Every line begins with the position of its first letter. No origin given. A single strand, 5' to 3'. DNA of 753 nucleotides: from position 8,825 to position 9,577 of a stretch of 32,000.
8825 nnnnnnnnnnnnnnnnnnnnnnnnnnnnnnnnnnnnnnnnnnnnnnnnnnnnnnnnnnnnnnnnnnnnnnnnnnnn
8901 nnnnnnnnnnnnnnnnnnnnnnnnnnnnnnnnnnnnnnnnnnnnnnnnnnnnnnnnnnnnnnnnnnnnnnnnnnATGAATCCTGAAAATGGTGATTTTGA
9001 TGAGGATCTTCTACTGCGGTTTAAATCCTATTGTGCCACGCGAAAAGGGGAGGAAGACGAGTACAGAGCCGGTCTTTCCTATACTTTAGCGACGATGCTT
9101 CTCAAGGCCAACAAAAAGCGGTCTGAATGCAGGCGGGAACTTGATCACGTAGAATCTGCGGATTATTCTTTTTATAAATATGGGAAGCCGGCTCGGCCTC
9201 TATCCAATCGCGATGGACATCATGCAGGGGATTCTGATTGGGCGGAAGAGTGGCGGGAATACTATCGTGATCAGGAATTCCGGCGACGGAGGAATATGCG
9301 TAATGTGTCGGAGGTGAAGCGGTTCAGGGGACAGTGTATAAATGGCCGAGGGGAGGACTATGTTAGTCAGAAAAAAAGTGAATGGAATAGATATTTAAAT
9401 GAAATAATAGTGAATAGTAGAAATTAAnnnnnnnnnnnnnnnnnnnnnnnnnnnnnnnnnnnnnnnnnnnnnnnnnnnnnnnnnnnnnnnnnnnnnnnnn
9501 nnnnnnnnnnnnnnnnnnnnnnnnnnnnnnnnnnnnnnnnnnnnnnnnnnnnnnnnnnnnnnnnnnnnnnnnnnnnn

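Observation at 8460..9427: Orphan antitoxin whose toxin has been replaced by an AT-rich two-ORF cassette while translational coupling is kept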

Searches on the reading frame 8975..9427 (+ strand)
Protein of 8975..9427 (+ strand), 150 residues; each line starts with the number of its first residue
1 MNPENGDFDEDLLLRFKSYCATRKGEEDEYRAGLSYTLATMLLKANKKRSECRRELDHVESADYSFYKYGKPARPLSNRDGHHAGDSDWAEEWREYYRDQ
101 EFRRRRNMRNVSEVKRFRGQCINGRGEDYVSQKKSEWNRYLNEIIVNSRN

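Call 11: search_protein_families(library=pfam, proteins=[window:8975-9427:+], max_evalue=1)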
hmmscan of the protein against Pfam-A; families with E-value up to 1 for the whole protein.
window:8975-9427:+ (150 aa): 0 families

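Call 13: find_homologous_proteins(query=window:8975-9424:+, max_evalue=0.01)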
Query window:8975-9424:+: 32 candidates shared short words with the query, none scored E <= 0.01.

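Call 18: find_encoding_contigs(protein=window:8975-9424:+, flank=10000)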
Protein window:8975-9424:+ (150 aa): no gene with exactly this product is on record in the collection.

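Call 26: search_protein_representatives(protein=window:8975-9424:+)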
Query: 150 residues. Proteins with E-value up to 0.001 (for the whole library): 1; up to 1e-10: 0; up to 1e-30: 0. The best 1 are listed.
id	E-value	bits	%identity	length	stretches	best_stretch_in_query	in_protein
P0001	2.4e-07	47.2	31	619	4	30-95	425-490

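Call 31: find_related_loci(query=window:8975-9424:+, collection=viral_contigs, flank=8000)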
Query window:8975-9424:+ (150 aa) in viral_contigs; peptide patterns used: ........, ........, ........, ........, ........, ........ (x = any residue, [..] = any of these).
6 stretches matched a pattern, but none encodes a relative of the query by tblastn (E <= 1e-3).

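Call 32: find_related_loci(query=window:8975-9424:+, collection=metagenome_contigs, flank=8000)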
Query window:8975-9424:+ (150 aa) in metagenome_contigs; peptide patterns used: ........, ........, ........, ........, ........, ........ (x = any residue, [..] = any of these).
139 stretches matched a pattern, but none encodes a relative of the query by tblastn (E <= 1e-3).

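Call 35: search_protein_families(library=phrogs, proteins=[window:8975-9424:+], max_evalue=1)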
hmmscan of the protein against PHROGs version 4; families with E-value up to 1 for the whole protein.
window:8975-9424:+ (150 aa): 2 families
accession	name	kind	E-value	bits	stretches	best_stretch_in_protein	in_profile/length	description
phrog_28125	-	unknown function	0.057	14.3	0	81-97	28-44/48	-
phrog_10393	-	unknown function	0.36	11.6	1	79-101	105-127/162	-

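Call 36: search_protein_families(library=padloc, proteins=[window:8975-9424:+], max_evalue=1)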
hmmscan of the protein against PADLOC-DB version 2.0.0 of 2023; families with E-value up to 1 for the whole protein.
window:8975-9424:+ (150 aa): 0 families

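Call 37: search_protein_families(library=ncbifam, proteins=[window:8975-9424:+], max_evalue=1)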
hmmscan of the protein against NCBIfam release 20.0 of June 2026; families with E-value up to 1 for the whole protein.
window:8975-9424:+ (150 aa): 0 families

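Call 47: predict_structure(protein=window:8975-9424:+)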
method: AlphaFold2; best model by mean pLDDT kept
length: 150 residues; sequences in the alignment: 1
mean_pLDDT: 50.0   pTM: 0.40
mean pLDDT of the five models: 50.0, 46.5, 45.9, 42.4, 40.9
residues with pLDDT >= 90: 0; 70-90: 0; 50-70: 77; < 50: 73
segments of 3 or more residues with pLDDT < 50: 1-6, 24-33, 58-108, 148-150
pLDDT, mean of each block of 10 residues (from residue 1): 48 58 48 53 53 50 36 36 42 39 45 60 63 66 54
secondary structure, 60 per line:
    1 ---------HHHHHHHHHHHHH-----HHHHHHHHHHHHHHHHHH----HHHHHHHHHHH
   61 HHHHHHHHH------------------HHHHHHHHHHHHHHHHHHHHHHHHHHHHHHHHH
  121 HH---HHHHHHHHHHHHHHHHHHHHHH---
elements in order: H10-22 H28-45 H50-69 H88-122 H126-147

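Call 56: search_solved_structures(query=window:8975-9424:+, max_evalue=10)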
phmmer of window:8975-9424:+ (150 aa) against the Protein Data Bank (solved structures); distinct sequences matched with E-value up to 10: 0.

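Call 57: fold_search(model_id=the predicted structure, library=pdb)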
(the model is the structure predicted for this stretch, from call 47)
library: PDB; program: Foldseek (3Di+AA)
matches with E <= 10: 49; with E <= 0.001: 0
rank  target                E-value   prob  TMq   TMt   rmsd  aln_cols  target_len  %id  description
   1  6y07_MODEL_1_A        2.0e+00  0.14  0.32  0.31  15.6       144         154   17  Designing a Granulopoietic Protein by Topological Rescaffolding 1: Sohair (released 2020-03-18)
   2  8tu6_B                3.4e+00  0.07  0.26  0.17  25.6       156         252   14  CryoEM structure of PI3Kalpha (released 2023-11-15)
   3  8am0_B                3.4e+00  0.07  0.27  0.17  25.4       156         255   15  Crystal structure of human T1061E PI3Kalpha in complex with its regulatory subunit and the inhibitor GDC-0077 (Inavoli (released 2023-12-13)
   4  8ts9_B                3.4e+00  0.07  0.26  0.16  25.9       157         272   13  Human PI3K p85alpha/p110alpha H1047R bound to compound 1 (released 2023-11-22)
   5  6h2d_S                3.4e+00  0.02  0.15  0.11  26.7       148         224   13  Structure of the soluble AhlC of the tripartite alpha-pore forming toxin, AHL, from Aeromonas hydrophila. (released 2019-07-10)
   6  8bcy_B                4.2e+00  0.07  0.27  0.25  25.8       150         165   13  HUMAN PI3KDELTA IN COMPLEX WITH COMPOUND 13 (released 2023-05-10)
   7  4jps_B                4.2e+00  0.06  0.26  0.19  25.7       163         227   13  Co-crystal Structures of the Lipid Kinase PI3K alpha with Pan and Isoform Selective Inhibitors (released 2014-04-02)
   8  8tgd_B                5.0e+00  0.06  0.26  0.18  24.8       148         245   13  STX-478, a Mutant-Selective, Allosteric Inhibitor bound to H1047R PI3Kalpha (released 2023-09-06)
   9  7tz7_B                5.0e+00  0.06  0.27  0.17  25.5       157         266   15  PI3K alpha in complex with an inhibitor (released 2022-05-18)
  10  8tzl_E                5.0e+00  0.04  0.21  0.12  21.6       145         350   10  Cryo-EM structure of Vibrio cholerae FtsE/FtsX/EnvC complex, full-length (released 2023-12-20)
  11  2v1y_B                5.3e+00  0.07  0.28  0.25  25.9       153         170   12  Structure of a phosphoinositide 3-kinase alpha adaptor-binding domain (ABD) in a complex with the iSH2 domain from p85 (released 2007-07-24)
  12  5ul1_B                5.6e+00  0.05  0.26  0.17  25.6       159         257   14  The co-structure of 3-amino-6-(4-((1-(dimethylamino)propan-2-yl)sulfonyl)phenyl)-N-phenylpyrazine-2-carboxamide and a  (released 2017-05-10)
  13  8i21_B                5.6e+00  0.03  0.20  0.12  24.3       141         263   14  Cryo-EM structure of 6-subunit Smc5/6 arm region (released 2024-06-26)
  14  4wpc_A                5.9e+00  0.08  0.34  0.20  23.3       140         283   13  Crystal structure of Rgd1p F-BAR domain in complex with inositol phosphate (released 2014-12-24)
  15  6gy6_A                5.9e+00  0.07  0.27  0.14  18.9       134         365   14  XaxAB pore complex from Xenorhabdus nematophila (released 2018-07-25)
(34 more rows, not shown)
